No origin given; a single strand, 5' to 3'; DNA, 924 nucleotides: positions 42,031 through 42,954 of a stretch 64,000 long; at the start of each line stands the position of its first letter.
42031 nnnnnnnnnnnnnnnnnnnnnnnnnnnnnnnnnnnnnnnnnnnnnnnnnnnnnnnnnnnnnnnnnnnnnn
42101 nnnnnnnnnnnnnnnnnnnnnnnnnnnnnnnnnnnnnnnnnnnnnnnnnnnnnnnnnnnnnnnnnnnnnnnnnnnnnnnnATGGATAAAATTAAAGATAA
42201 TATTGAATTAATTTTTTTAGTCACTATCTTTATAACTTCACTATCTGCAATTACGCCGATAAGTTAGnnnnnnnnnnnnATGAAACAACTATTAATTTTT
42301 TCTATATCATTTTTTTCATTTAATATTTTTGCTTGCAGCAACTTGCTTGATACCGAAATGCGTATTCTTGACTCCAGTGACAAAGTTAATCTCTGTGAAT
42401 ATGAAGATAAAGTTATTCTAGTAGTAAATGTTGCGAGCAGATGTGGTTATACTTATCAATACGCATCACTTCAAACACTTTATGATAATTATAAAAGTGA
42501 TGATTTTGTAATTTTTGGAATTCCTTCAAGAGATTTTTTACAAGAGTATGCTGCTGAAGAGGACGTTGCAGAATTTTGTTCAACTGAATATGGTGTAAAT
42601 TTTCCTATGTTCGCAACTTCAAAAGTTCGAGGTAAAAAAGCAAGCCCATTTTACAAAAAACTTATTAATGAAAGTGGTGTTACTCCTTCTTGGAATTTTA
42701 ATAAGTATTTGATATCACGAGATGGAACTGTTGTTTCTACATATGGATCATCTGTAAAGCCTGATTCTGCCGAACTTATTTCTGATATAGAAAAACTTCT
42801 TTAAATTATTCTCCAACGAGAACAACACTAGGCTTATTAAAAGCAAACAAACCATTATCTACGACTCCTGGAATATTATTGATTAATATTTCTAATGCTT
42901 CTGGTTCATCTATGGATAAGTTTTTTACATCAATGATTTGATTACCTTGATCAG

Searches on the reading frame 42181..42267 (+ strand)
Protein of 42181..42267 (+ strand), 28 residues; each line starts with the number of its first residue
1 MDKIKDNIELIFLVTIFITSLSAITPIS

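Call 12: search_protein_families(library=pfam, proteins=[window:42181-42267:+], max_evalue=0.01)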
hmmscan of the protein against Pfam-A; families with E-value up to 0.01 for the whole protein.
window:42181-42267:+ (28 aa): 0 families

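Call 40: search_protein_families(library=ncbifam, proteins=[window:42181-42264:+], max_evalue=10)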
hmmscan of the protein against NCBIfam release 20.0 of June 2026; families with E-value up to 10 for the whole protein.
seq(28 aa): 0 families

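Call 41: search_protein_families(library=pfam, proteins=[window:42181-42264:+], max_evalue=10)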
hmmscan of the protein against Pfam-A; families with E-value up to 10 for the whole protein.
seq(28 aa): 0 families

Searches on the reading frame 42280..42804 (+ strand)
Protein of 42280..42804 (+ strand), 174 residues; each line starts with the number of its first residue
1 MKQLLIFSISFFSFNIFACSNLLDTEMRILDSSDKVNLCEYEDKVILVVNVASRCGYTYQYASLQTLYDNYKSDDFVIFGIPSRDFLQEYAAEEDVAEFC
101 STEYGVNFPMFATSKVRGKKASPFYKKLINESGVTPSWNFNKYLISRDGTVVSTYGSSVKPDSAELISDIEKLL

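Call 9: find_encoding_contigs(protein=window:42280-42804:+, flank=6000, max_places=10)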
Protein window:42280-42804:+ (174 aa): 10 contigs read that carry it; 10 places shown.
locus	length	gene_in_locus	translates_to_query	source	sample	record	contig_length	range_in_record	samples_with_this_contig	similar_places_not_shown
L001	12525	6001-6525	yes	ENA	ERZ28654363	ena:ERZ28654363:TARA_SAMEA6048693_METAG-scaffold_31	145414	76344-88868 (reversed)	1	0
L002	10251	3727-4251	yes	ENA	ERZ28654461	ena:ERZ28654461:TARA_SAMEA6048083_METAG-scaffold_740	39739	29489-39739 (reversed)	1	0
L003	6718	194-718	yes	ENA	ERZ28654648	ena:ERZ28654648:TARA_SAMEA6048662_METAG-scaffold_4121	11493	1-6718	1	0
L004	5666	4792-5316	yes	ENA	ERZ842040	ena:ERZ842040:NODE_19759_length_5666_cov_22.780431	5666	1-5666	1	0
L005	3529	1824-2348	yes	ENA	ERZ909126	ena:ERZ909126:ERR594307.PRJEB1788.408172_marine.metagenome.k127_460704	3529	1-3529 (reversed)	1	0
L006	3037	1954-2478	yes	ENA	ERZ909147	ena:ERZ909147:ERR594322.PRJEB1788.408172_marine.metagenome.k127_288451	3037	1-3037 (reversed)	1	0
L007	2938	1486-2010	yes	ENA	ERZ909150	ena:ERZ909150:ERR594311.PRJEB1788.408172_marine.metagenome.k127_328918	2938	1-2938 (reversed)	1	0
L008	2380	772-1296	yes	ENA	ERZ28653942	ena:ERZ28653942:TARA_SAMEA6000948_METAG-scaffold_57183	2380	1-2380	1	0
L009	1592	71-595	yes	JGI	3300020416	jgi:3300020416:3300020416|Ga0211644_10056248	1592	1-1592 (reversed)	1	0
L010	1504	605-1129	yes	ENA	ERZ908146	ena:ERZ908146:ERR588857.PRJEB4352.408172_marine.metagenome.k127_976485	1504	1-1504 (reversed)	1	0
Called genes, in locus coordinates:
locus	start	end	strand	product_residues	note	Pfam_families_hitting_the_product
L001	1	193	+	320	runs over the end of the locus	PF02562:PhoH, PF13245:AAA_19 (weak), PF13604:AAA_30 (faint)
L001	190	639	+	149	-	PF02130:YbeY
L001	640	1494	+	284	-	PF00571:CBS, PF03471:CorC_HlyC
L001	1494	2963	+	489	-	PF20154:LNT_N, PF00795:CN_hydrolase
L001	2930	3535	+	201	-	PF03734:YkuD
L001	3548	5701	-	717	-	PF00378:ECH_1, PF16113:ECH_2, PF02737:3HCDH_N, PF00725:3HCDH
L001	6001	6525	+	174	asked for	PF00255:GSHPx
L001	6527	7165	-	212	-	PF06026:Rib_5-P_isom_A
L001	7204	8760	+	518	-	PF00291:PALP, PF00585:Thr_dehydrat_C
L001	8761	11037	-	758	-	PF19313:DUF5916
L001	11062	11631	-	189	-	PF01812:5-FTHF_cyc-lig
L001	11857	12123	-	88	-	PF05164:ZapA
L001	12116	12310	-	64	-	-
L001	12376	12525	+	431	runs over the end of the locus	PF05195:AMP_N, PF00557:Peptidase_M24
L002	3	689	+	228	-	?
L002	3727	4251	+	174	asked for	PF00255:GSHPx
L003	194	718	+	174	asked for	PF00255:GSHPx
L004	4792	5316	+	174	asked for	PF00255:GSHPx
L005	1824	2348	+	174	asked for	PF00255:GSHPx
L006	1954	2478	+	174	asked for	PF00255:GSHPx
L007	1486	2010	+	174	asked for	PF00255:GSHPx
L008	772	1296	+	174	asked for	PF00255:GSHPx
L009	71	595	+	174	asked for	PF00255:GSHPx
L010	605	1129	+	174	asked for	PF00255:GSHPx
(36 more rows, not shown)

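Call 12: search_protein_families(library=pfam, proteins=[window:42280-42804:+], max_evalue=0.01)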
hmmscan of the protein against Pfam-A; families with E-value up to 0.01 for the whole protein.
window:42280-42804:+ (174 aa): 2 families
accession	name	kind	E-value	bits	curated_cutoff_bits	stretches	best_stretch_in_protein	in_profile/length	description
PF00255.25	GSHPx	-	4.2e-26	91.1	27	1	30-128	9-107/108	Glutathione peroxidase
PF00578.27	AhpC-TSA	-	0.0059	17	26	1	33-113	15-89/124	AhpC/TSA family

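Call 40: search_protein_families(library=ncbifam, proteins=[window:42280-42804:+], max_evalue=10)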
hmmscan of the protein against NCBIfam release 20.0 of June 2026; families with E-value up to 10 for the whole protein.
window:42280-42804:+ (174 aa): 2 families
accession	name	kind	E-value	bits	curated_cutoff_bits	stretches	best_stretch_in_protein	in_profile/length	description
NF007900.0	PRK10606.1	equivalog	3.2e-37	127.8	270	2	21-132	4-115/183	glutathione peroxidase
TIGR02540.1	gpx7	equivalog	2.1e-27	95.8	207.3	1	35-159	14-140/153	putative glutathione peroxidase Gpx7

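Call 45: find_homologous_proteins(query=window:42280-42804:+, max_evalue=1e-30)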
Query window:42280-42804:+ (174 aa): 1037 proteins with E <= 1e-30 among 1141 candidates; the best 120 are listed.
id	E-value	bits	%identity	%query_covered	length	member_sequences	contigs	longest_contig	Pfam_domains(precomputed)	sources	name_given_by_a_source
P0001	2.3e-105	367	96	100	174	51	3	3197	PF00255.26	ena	-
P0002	3.6e-90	318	80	100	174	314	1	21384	PF00255.26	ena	-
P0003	6.3e-89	314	81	100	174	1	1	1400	PF00255.26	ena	-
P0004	7.9e-88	310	82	90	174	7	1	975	PF08534.17,PF00255.26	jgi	-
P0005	5.6e-87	308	78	100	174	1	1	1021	PF00255.26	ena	-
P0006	1.1e-86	307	78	100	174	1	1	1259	PF08534.17,PF00255.26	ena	-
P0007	1.5e-86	306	81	92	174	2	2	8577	PF08534.17,PF00255.26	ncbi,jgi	-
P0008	4.6e-86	305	80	92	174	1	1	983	PF08534.17,PF00255.26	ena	-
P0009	6.0e-86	304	80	92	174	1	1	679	PF08534.17,PF00255.26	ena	-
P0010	7.9e-86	304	80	92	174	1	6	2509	PF08534.17,PF00255.26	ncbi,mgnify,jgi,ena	mgnify:FL=1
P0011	1.5e-85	303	76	100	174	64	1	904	PF08534.17,PF00255.26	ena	-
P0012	2.0e-85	303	80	92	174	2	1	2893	PF08534.17,PF00255.26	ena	-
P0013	2.1e-85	302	77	100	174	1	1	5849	PF08534.17,PF00255.26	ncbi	-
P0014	3.0e-85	302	76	100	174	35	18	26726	PF08534.17,PF00255.26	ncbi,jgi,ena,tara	tara:strand:+ start:157 stop:681 length:525 start_codon:yes stop_codon:yes gene_type:complete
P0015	3.3e-85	302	78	100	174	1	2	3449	PF00255.26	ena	-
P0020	4.6e-85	301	80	94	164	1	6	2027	PF08534.17,PF00255.26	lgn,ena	-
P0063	6.0e-84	298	79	94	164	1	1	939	PF08534.17,PF00255.26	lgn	-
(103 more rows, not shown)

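Call 46: find_encoding_contigs(protein=P0063, flank=3000, max_places=5)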
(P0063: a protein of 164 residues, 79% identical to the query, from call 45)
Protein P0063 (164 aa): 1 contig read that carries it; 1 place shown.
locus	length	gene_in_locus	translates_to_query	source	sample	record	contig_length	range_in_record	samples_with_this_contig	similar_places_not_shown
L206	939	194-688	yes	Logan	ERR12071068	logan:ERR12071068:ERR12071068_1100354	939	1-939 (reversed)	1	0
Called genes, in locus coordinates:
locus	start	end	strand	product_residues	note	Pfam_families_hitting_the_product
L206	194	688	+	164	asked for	PF00255:GSHPx, PF08534:Redoxin (weak)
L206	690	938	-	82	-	?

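Call 47: find_encoding_contigs(protein=P0020, flank=3000, max_places=8)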
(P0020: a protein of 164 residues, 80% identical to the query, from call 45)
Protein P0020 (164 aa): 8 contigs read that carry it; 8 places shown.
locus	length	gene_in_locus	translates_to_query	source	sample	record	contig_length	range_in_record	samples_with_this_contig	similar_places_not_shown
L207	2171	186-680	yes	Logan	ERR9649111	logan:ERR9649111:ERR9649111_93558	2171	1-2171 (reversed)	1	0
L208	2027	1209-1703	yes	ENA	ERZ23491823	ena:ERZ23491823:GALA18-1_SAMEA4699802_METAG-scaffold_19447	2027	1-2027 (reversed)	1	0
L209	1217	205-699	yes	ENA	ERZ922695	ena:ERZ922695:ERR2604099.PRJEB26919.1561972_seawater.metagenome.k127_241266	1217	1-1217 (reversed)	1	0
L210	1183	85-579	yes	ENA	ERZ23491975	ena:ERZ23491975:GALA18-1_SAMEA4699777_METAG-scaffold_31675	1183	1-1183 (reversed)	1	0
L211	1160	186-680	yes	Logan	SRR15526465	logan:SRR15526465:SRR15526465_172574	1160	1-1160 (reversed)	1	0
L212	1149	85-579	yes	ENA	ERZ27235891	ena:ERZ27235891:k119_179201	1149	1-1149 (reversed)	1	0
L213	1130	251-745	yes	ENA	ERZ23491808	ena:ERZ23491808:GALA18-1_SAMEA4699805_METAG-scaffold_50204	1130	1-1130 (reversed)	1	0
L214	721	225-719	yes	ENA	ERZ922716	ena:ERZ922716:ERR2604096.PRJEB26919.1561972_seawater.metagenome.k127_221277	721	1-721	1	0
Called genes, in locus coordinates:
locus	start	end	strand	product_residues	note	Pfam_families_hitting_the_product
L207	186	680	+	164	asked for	PF08534:Redoxin (weak), PF00255:GSHPx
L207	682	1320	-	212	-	PF06026:Rib_5-P_isom_A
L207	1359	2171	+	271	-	?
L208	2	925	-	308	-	?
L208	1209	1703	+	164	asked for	PF08534:Redoxin (weak), PF00255:GSHPx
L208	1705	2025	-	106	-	?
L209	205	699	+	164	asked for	PF08534:Redoxin (weak), PF00255:GSHPx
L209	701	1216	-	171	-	?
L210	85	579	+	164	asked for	PF08534:Redoxin (weak), PF00255:GSHPx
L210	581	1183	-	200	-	?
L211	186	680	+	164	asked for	PF08534:Redoxin (weak), PF00255:GSHPx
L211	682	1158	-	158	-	?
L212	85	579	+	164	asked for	PF08534:Redoxin (weak), PF00255:GSHPx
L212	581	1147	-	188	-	?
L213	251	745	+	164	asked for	PF08534:Redoxin (weak), PF00255:GSHPx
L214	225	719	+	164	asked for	PF08534:Redoxin (weak), PF00255:GSHPx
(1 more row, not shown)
